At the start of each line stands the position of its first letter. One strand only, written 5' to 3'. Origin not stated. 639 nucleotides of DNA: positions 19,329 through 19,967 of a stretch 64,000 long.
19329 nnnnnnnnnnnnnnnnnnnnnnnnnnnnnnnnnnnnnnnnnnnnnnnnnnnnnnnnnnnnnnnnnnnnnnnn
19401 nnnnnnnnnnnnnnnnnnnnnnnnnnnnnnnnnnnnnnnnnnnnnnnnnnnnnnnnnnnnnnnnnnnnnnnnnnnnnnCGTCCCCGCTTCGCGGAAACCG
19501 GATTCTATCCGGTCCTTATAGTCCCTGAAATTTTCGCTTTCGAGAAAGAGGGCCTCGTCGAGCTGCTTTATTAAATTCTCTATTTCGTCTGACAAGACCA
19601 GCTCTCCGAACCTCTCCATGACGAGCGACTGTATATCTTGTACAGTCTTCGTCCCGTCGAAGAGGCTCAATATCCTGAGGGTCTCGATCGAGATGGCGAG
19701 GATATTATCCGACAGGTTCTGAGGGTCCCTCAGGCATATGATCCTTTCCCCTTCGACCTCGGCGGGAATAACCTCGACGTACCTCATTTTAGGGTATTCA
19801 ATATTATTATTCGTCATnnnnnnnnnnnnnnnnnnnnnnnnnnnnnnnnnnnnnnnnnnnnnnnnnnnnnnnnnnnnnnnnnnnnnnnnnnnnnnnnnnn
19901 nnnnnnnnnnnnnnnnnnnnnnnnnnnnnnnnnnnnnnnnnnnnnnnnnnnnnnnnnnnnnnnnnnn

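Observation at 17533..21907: Coupled operon hyuB - (PqqD/RRE-like plus Memo-like fusion) - M19 dipeptidase, with a Cys-rich secreted protein upstream: candidate undescribed peptide-processing system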

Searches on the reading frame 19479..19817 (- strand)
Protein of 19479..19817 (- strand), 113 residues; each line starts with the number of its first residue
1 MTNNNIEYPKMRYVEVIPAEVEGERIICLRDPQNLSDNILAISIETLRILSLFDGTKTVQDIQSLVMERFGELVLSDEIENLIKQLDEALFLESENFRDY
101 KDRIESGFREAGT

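Call 26: search_protein_representatives(protein=window:19479-19817:-)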
Query: 113 residues. Proteins with E-value up to 0.001 (for the whole library): 993; up to 1e-10: 304; up to 1e-30: 0. The best 150 are listed.
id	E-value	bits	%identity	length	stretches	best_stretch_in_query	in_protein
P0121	4.5e-25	104.2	48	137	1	8-111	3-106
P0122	1.2e-24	102.8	43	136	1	2-108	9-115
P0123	6.3e-24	100.5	45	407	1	7-111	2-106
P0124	7.1e-23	97.1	49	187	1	8-109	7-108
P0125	9.8e-23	96.7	48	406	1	6-110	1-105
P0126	2.4e-22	95.4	46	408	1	3-111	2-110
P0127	5.7e-22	94.2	43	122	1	5-110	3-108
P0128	2.5e-21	92.2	41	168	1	3-110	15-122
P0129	1.4e-20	89.8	40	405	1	4-110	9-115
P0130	1.8e-20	89.4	40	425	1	6-110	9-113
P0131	2.3e-20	89.0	42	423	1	6-111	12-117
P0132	2.9e-20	88.7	50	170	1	6-111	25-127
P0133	3.2e-20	88.6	53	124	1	7-101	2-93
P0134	4.9e-20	88.0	41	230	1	5-111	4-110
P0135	5.1e-20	87.9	45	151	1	7-111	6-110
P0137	6.1e-20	87.7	43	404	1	7-111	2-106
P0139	9.3e-20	87.1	43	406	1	7-110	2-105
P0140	1.0e-19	87.0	42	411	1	6-111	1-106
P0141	1.1e-19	86.8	47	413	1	7-111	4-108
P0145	1.9e-19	86.1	47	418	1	6-111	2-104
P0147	2.0e-19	86.0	46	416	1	7-111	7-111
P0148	2.4e-19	85.8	46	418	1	7-100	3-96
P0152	7.0e-19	84.3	39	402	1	7-108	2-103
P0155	9.5e-19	83.9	40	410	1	7-111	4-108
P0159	1.6e-18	83.2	38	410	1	5-111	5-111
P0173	1.5e-17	80.1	36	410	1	5-108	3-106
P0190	1.3e-16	77.0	36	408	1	4-112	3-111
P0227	2.4e-15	72.9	38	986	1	7-110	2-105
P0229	2.8e-15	72.7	42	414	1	9-101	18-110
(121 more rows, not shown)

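Call 27: find_encoding_contigs(protein=P0129, flank=8000, max_places=2)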
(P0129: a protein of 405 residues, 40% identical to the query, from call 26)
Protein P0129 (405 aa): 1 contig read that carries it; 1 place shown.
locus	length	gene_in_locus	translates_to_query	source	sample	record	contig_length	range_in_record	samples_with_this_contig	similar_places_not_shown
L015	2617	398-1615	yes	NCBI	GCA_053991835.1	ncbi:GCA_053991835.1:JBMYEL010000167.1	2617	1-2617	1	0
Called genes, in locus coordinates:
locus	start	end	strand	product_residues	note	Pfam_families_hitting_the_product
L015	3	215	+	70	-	?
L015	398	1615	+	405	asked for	PF01875:Memo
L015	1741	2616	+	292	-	?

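Call 32: search_solved_structures(query=A2, max_evalue=10, show_alignments=2)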
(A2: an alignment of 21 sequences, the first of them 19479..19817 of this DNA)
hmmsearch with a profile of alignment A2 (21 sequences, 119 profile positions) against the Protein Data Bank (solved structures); distinct sequences matched with E-value up to 10: 26.
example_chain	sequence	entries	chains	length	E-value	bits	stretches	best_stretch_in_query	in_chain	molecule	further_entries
5doo_A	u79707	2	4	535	0.0054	19.7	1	35-69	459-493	protein lysine methyltransferase 2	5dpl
5tnc_A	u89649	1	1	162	0.11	15.5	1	55-86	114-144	TROPONIN-C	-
6klu_A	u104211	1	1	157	0.12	15.3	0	61-86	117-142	Troponin C, slow skeletal and cardiac muscles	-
9mo4_G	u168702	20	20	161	0.13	15.2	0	61-86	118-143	Troponin C, slow skeletal and cardiac muscles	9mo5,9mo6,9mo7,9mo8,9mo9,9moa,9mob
1dtl_A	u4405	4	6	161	0.15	15.1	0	62-86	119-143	CARDIAC TROPONIN C | Troponin C | Troponin C, slow skeletal and cardiac muscles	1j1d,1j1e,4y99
1aj4_A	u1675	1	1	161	0.15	15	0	62-86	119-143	TROPONIN C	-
8fmm_A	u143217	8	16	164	0.15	15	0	62-86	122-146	Troponin C, slow skeletal and cardiac muscles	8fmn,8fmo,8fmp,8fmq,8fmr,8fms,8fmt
2w49_0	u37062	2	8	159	0.15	15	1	55-86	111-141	TROPONIN C, SKELETAL MUSCLE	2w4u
1ncx_A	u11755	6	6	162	0.16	14.9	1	55-86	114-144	TROPONIN C | Troponin C, skeletal muscle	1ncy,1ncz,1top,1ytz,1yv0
6kn7_V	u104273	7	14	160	0.17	14.9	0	62-86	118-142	Troponin C, slow skeletal and cardiac muscles | Troponin C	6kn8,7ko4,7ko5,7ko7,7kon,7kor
2jt0_A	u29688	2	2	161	0.18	14.8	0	63-86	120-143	Troponin C, slow skeletal and cardiac muscles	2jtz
7uti_U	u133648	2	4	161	0.18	14.8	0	62-86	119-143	Troponin C, slow skeletal and cardiac muscles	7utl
1la0_A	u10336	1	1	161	0.19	14.7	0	58-86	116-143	Troponin C, slow skeletal and cardiac muscles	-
8uww_C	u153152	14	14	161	0.19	14.7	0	62-86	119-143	Troponin C, slow skeletal and cardiac muscles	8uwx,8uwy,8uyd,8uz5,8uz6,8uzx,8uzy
2jt3_A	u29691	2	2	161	0.2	14.6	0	62-86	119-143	Troponin C | Troponin C, slow skeletal and cardiac muscles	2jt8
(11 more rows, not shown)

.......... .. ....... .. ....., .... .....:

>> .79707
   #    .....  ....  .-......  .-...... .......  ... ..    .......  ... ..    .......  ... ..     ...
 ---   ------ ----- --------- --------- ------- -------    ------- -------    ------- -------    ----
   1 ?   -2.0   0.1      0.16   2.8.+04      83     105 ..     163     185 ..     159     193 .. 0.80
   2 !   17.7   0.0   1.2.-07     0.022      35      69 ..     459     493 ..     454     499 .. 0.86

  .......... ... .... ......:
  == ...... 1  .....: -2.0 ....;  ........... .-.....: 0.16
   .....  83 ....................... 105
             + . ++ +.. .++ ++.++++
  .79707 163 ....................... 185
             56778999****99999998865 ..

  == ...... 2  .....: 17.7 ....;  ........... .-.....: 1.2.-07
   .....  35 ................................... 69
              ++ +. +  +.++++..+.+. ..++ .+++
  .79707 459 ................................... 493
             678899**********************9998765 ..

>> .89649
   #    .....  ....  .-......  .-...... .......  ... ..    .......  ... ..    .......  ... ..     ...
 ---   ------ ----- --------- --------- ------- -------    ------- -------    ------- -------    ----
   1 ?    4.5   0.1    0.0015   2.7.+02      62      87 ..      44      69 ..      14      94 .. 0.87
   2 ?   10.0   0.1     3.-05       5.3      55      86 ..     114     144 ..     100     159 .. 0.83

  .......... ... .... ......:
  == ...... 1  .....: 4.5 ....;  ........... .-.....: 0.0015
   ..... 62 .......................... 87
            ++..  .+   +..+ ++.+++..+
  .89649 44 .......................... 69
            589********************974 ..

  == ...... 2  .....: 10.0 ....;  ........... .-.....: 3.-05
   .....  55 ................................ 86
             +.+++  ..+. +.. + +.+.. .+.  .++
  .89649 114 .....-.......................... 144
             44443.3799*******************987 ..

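Call 41: list_cluster_members(proteins=[P0123, P0126, P0129, P0131, P0141, P0159, P0173, P0190, P0229, P0227])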
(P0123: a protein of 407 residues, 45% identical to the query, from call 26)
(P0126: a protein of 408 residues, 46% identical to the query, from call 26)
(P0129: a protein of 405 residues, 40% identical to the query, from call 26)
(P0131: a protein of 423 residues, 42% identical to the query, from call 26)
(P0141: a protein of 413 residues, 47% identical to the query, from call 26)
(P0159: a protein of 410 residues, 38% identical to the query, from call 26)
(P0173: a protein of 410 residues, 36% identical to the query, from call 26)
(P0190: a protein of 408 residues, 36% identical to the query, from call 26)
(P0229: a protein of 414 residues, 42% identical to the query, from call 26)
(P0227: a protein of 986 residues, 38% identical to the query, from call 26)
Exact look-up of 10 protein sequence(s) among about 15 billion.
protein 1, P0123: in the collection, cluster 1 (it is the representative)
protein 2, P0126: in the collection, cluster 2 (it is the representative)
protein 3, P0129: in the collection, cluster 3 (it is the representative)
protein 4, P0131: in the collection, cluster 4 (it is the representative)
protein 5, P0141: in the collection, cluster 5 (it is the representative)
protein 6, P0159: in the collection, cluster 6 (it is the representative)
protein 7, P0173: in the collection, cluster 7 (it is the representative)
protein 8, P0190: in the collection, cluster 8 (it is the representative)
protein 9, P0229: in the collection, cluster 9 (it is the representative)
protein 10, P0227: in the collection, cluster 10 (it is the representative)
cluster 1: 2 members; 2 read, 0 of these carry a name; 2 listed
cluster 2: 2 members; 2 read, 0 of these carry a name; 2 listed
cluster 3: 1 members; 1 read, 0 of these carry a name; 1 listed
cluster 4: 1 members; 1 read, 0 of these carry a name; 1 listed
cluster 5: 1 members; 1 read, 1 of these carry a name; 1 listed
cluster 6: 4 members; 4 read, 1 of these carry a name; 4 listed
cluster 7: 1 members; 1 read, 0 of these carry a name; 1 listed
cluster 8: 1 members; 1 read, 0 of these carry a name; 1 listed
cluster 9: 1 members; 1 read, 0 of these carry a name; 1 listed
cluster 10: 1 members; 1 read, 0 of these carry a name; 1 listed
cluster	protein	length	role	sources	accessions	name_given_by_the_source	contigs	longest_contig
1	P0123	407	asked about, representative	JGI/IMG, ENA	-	-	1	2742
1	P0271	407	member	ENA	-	-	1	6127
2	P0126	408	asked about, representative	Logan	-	-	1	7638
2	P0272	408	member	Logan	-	-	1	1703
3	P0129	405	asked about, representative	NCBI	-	-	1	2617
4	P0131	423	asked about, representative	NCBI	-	-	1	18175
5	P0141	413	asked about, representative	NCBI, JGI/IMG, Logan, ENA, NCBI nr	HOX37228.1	MAG TPA: AmmeMemoRadiSam system protein B [Candidatus Brocadiia bacterium] | AmmeMemoRadiSam system protein B [Candidatus Brocadiia bacterium]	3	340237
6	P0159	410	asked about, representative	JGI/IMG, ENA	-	-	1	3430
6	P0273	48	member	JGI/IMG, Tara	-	strand:+ start:319 stop:465 length:147 start_codon:yes stop_codon:yes gene_type:complete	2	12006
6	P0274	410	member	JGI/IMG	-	-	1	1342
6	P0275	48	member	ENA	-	-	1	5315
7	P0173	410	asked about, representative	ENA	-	-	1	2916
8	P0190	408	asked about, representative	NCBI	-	-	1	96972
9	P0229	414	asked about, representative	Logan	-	-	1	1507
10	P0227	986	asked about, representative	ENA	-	-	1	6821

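Call 42: predict_structure(alignment_id=A2)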
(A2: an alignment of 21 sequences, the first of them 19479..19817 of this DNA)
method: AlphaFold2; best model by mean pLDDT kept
length: 113 residues; sequences in the alignment: 21
mean_pLDDT: 93.8   pTM: 0.83
mean pLDDT of the five models: 93.8, 93.7, 92.8, 92.8, 91.9
residues with pLDDT >= 90: 101; 70-90: 8; 50-70: 2; < 50: 2
segments of 3 or more residues with pLDDT < 50: none
pLDDT, mean of each block of 10 residues (from residue 1): 79 97 96 93 96 98 98 97 97 96 92 74
secondary structure, 60 per line:
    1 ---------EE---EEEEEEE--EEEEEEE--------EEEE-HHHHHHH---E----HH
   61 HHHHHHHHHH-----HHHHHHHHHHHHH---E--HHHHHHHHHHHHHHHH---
elements in order: E15-21 E24-30 E39-42 H44-50 H59-70 H76-88 H95-110
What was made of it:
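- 19482..19817 (-): N-terminal RRE-like winged-helix domain (βββ-ααα plus a linker helix), residues 1-112 of the fusion protein. AF2 pLDDT 93.8 (call 42).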

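Call 46: fold_search(model_id=the predicted structure, library=pdb)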
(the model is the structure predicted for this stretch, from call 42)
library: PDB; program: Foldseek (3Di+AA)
matches with E <= 10: 545; with E <= 0.001: 0
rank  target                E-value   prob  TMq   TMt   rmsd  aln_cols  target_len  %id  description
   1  4bs9                  1.6e-02  1.00  0.47  0.10   3.9        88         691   17  Structure of the heterocyclase TruD (released 2013-11-06)
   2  5v1v_A                3.4e-02  0.96  0.39  0.47   5.4        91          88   18  TbiB1 in Complex with the TbiA(alpha) Leader Peptide (released 2018-09-05)
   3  8hkr_B                4.1e-02  0.97  0.41  0.15   5.4        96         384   19  Crystal Structure of Histone H3 Lysine 79 (H3K79) Methyltransferase Rv2067c from Mycobacterium tuberculosis (released 2023-10-18)
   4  8hkr_A                5.9e-02  0.95  0.39  0.15   6.2        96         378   18  Crystal Structure of Histone H3 Lysine 79 (H3K79) Methyltransferase Rv2067c from Mycobacterium tuberculosis (released 2023-10-18)
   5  5v1u_B                6.3e-02  0.97  0.44  0.54   5.2        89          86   17  TbiB1 in Complex with the TbiA(beta) Leader Peptide (released 2018-09-05)
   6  5dpl_B                4.7e-01  0.57  0.29  0.07   6.2        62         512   18  The structure of PKMT2 from Rickettsia typhi in complex with AdoHcy (released 2016-08-10)
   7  5xdz_B                4.7e-01  0.08  0.19  0.19  11.9       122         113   14  Crystal structure of zebrafish SNX25 PX domain (released 2017-06-14)
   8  8fkp_NM               5.6e-01  0.14  0.22  0.15  19.3       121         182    9  Human nucleolar pre-60S ribosomal subunit (State A1) (released 2023-07-12)
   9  5dnk_A                6.0e-01  0.28  0.36  0.12   5.8       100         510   16  The structure of PKMT1 from Rickettsia prowazekii in complex with AdoHcy (released 2016-08-10)
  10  6c0f_D                6.0e-01  0.11  0.18  0.11  13.9       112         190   11  Yeast nucleolar pre-60S ribosomal subunit (state 2) (released 2018-03-14)
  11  5do0_A                7.2e-01  0.51  0.46  0.14   5.8       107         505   15  The structure of PKMT1 from Rickettsia prowazekii (released 2016-08-10)
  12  8pz5_A                8.1e-01  0.72  0.48  0.14   3.7        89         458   15  Structure of ThcOx, solved at wavelength 3.099 A (released 2023-10-25)
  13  6iy0_E                9.2e-01  0.12  0.24  0.28   8.5        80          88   15  Crystal structure of conserved hypothetical protein SAV0927 from Staphylococcus aureus subsp. aureus Mu50 (released 2019-12-18)
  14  2npt_D                9.2e-01  0.10  0.23  0.27   8.8       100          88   16  Crystal Structure of the complex of human mitogen activated protein kinase kinase 5 phox domain (MAP2K5-phox) with hum (released 2006-11-28)
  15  9s2t                  9.7e-01  0.23  0.39  0.09   5.4       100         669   14  Carbamoyl transferase NovN involved in Novobiocin biosynthesis (released 2025-07-30)
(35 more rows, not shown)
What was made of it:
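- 19482..19817 (-): Foldseek top hits TruD and TbiB1 (call 46).
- Checked: The Foldseek top hits are TruD and TbiB1 (call 46).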

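Call 69: list_cluster_members(proteins=[P0125, P0130, P0137, P0139, P0140, P0145, P0147, P0148, P0152, P0155])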
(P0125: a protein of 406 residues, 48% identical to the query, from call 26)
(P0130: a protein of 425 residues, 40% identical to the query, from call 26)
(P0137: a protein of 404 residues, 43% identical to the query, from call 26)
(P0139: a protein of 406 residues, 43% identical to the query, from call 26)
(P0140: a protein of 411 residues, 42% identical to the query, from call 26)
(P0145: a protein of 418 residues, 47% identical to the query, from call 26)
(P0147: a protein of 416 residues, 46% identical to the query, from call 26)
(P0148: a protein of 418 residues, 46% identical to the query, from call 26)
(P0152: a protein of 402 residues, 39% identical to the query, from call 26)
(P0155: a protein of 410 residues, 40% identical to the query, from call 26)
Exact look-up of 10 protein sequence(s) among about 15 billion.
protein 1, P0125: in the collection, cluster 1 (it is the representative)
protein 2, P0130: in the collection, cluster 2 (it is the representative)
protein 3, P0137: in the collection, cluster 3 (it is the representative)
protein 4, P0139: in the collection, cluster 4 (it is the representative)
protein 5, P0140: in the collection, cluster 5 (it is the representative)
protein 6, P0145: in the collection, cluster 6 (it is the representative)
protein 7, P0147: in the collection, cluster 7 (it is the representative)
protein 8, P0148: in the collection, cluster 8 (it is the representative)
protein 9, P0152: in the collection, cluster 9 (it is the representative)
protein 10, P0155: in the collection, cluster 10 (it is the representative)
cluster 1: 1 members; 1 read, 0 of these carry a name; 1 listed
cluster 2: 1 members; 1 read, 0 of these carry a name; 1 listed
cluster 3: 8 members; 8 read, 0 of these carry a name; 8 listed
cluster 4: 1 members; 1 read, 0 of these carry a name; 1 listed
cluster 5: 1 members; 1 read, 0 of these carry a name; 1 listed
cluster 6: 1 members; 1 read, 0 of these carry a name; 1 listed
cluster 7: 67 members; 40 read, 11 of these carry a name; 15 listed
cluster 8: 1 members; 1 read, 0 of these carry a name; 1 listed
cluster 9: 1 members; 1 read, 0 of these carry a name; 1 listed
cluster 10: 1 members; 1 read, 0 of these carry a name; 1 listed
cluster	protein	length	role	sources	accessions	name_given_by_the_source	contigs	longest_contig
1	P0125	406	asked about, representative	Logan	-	-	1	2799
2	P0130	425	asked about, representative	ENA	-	-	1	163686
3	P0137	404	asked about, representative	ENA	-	-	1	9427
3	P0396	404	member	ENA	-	-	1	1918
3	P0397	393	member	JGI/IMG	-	-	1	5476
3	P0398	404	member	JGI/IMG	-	-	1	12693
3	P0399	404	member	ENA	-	-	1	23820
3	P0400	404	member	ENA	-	-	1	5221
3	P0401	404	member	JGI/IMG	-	-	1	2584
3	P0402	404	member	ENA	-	-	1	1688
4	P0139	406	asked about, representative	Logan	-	-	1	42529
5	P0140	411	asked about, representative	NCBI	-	-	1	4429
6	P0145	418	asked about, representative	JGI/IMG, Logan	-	-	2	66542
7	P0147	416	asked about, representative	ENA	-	-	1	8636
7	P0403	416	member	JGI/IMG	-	AmmeMemoRadiSam system protein B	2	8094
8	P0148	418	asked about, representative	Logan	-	-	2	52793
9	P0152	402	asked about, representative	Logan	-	-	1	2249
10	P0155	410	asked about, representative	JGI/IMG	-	-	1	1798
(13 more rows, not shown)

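Call 70: find_encoding_contigs(protein=P0141, flank=6000, max_places=1)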
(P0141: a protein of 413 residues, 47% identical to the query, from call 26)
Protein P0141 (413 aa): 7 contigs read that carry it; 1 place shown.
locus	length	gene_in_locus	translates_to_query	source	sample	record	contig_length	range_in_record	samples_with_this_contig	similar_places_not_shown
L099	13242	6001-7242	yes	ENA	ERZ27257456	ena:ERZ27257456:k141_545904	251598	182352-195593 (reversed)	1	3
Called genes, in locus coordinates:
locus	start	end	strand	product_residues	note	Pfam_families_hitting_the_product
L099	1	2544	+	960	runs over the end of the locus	PF02384:N6_Mtase, PF20473:MmeI_Mtase (weak), PF07669:Eco57I, PF12950:TaqI_C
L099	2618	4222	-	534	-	PF00150:Cellulase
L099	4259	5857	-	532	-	PF10396:TrmE_N, PF12631:MnmE_helical, PF01926:MMR_HSR1, PF02421:FeoB_N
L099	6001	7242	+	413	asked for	PF01875:Memo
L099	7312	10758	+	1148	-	PF18952:DUF5696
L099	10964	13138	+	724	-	-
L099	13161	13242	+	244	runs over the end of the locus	-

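Call 71: find_encoding_contigs(protein=P0130, flank=6000, max_places=1)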
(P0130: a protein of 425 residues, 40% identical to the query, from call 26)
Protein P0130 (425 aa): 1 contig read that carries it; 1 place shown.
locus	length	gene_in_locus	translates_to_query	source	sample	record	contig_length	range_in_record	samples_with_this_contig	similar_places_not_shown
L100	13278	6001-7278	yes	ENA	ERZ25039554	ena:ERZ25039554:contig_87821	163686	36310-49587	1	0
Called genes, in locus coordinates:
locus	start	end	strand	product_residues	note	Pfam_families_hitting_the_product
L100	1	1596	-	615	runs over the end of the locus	PF03717:PBP_dimer, PF00905:Transpeptidase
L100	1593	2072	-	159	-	PF04093:MreD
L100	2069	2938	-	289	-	PF04085:MreC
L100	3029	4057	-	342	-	PF06723:MreB_Mbl, PF00022:Actin, PF00012:HSP70, PF11104:PilM_2 (faint), PF14450:FtsA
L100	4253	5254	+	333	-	PF13623:SurA_N_2, PF13624:SurA_N_3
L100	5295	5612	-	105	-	-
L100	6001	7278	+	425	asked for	PF01875:Memo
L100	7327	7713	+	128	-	-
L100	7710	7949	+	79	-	-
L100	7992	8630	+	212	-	PF01979:Amidohydro_1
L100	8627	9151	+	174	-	PF01979:Amidohydro_1, PF07969:Amidohydro_3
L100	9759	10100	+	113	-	-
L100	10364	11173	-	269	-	-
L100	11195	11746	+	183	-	-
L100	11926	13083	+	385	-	PF04392:ABC_sub_bind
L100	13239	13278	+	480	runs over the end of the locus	PF00072:Response_reg, PF00158:Sigma54_activat, PF14532:Sigma54_activ_2, PF07728:AAA_5 (weak), PF25601:AAA_lid_14, PF02954:HTH_8 (weak)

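Call 72: find_encoding_contigs(protein=P0190, flank=6000, max_places=1)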
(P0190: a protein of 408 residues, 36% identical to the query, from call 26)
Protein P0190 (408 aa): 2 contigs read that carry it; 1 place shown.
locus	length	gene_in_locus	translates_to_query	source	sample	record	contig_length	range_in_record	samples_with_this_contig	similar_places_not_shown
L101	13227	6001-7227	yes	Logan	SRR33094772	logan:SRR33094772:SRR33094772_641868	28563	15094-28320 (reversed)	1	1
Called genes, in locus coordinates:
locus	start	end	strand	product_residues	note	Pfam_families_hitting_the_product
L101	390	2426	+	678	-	PF02737:3HCDH_N, PF00725:3HCDH, PF00378:ECH_1, PF16113:ECH_2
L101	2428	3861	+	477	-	PF12390:Se-cys_synth_N, PF03841:SelA, PF01212:Beta_elim_lyase (faint)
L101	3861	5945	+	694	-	PF13181:TPR_8 (faint), PF13428:TPR_14 (faint), PF12895:ANAPC3 (faint), PF13424:TPR_12 (faint), PF20308:TPR-S (faint), PF13414:TPR_11, PF23914:TPR_CcmH_CycH, PF14559:TPR_19, +6 more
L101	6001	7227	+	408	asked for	PF01875:Memo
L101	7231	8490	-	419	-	PF00278:Orn_DAP_Arg_deC, PF02784:Orn_Arg_deC_N, PF01168:Ala_racemase_N (weak)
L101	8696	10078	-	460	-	PF00206:Lyase_1, PF14698:ASL_C2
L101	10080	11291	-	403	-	PF00764:Arginosuc_synth, PF20979:Arginosuc_syn_C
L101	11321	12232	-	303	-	PF02729:OTCace_N, PF00185:OTCace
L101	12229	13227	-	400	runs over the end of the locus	PF00202:Aminotran_3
